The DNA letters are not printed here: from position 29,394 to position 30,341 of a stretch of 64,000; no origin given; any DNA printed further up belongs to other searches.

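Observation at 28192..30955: Bacterial ESCRT-III-like pair next to a Vps4/katanin-type AAA+ ATPase, with MIM-like C-terminal motifs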

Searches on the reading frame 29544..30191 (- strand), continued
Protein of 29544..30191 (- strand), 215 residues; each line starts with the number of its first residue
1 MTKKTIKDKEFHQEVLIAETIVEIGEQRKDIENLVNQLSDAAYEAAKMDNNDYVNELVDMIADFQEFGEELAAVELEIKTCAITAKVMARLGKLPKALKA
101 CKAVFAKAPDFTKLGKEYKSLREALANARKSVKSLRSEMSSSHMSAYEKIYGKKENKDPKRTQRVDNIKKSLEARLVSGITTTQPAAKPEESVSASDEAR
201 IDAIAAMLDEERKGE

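Call 92: search_dna_similar(query=window:29544-30191:-, collection=phages, mode=protein, max_evalue=0.001, max_rows=10)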
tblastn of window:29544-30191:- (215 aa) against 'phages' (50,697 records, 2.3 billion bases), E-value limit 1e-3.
No match.

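Call 101: fold_search(model_id=the predicted structure, library=viral)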
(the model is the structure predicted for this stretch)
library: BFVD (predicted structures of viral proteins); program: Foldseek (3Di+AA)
matches with E <= 10: 206; with E <= 0.001: 0
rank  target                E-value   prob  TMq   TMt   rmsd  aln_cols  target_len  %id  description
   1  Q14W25                5.9e-01  0.54  0.38  0.32  11.2       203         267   11  ORF81 [Ranid herpesvirus 2]
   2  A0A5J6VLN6            8.8e-01  0.82  0.43  0.35  11.2       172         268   12  Snf7 family protein [Megaviridae environmental sample]
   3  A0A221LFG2            9.9e-01  0.38  0.30  0.09  19.0       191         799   10  Uncharacterized protein (Fragment) [Caledonia beadlet anemone sobemo-like virus 1]
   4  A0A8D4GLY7            1.0e+00  0.10  0.20  0.15  27.2       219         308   10  (no name in the UniProt tables at hand)
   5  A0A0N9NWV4            1.1e+00  0.57  0.37  0.08  51.1       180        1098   13  (no name in the UniProt tables at hand)
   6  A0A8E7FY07            1.1e+00  0.15  0.25  0.24  26.7       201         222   16  (no name in the UniProt tables at hand)
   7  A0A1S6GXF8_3          1.2e+00  0.47  0.35  0.06  50.6       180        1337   14  Replicase polyprotein 1ab [yellow head virus type 8]
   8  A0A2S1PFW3            1.2e+00  0.09  0.19  0.06  39.8       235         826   14  Tail fiber protein [Pseudomonas phage 98PfluR60PP]
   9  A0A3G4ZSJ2            1.3e+00  0.15  0.26  0.16  18.4       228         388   10  Uncharacterized protein [Edafosvirus sp.]
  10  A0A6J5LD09            1.4e+00  0.94  0.33  0.71   3.7        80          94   18  Uncharacterized protein [uncultured Caudovirales phage]
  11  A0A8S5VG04            1.4e+00  0.47  0.26  0.51  10.0        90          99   17  Uncharacterized protein [Podoviridae sp. ct6BA50]
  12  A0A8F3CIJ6            1.4e+00  0.25  0.34  0.30   9.4       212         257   16  Uncharacterized protein [Ranid herpesvirus 4]
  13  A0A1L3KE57            1.6e+00  0.30  0.30  0.08  21.4       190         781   11  (no name in the UniProt tables at hand)
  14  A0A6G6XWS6            1.7e+00  0.54  0.31  0.39  12.5       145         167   12  (no name in the UniProt tables at hand)
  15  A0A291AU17            1.7e+00  0.21  0.27  0.15  29.4       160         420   15  SMC N incomplete domain containing protein [Pandoravirus dulcis]
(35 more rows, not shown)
